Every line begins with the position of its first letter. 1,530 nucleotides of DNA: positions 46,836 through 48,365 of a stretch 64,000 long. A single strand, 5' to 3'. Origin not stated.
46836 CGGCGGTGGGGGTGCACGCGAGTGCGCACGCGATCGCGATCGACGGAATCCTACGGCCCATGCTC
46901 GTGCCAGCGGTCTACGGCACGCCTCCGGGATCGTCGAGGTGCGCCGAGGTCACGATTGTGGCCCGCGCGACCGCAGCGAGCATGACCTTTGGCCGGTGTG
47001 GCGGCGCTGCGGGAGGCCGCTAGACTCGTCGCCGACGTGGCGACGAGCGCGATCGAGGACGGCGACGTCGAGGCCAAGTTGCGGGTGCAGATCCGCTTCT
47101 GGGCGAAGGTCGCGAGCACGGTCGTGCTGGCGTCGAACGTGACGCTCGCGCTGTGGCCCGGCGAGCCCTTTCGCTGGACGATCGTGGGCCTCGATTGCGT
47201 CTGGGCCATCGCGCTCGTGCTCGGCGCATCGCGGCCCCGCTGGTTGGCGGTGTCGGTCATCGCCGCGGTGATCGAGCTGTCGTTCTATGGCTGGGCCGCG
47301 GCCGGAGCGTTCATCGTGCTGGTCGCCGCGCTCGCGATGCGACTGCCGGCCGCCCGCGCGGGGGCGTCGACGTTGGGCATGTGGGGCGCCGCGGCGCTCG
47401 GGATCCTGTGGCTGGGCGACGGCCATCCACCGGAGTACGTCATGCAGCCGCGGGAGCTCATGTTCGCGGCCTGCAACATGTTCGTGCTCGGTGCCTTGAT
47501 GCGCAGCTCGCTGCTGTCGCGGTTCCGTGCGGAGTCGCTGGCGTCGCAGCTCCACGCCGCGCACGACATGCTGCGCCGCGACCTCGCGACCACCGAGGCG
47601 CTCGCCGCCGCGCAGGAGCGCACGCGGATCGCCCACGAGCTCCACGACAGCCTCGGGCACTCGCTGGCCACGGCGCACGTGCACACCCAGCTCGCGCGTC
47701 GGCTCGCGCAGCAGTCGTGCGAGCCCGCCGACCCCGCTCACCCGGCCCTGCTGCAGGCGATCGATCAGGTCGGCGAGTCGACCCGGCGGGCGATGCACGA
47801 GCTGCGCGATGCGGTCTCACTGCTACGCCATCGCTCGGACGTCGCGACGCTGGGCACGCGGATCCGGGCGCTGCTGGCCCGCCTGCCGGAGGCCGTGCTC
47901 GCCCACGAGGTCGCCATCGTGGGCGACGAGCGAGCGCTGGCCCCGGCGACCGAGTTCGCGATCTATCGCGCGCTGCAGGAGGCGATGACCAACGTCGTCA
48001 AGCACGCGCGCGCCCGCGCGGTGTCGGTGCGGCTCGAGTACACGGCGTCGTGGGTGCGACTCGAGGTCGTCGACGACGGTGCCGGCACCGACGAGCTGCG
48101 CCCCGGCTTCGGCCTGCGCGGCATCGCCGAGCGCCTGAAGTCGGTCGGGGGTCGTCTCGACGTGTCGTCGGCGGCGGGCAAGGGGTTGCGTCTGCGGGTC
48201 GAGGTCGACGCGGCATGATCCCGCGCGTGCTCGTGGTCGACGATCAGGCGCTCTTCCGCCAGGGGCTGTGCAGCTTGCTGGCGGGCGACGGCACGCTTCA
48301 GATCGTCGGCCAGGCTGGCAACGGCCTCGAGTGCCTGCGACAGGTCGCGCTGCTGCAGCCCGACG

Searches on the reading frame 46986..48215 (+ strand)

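Call 46: search_protein_families(library=pfam, proteins=[window:46986-48215:+], max_evalue=0.0001)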
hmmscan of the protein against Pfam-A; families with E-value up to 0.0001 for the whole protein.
window:46986-48215:+ (410 aa): 3 families
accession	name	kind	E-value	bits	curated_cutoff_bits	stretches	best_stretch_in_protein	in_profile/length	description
PF07730.19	HisKA_3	-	1e-13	52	24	1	211-283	1-66/68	Histidine kinase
PF02518.31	HATPase_c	-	4.2e-10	40.5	26.4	1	325-408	5-108/111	Histidine kinase-, DNA gyrase B-, and HSP90-like ATPase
PF13581.12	HATPase_c_2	-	3.6e-07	30.7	27.4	1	297-370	5-81/127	Histidine kinase-like ATPase domain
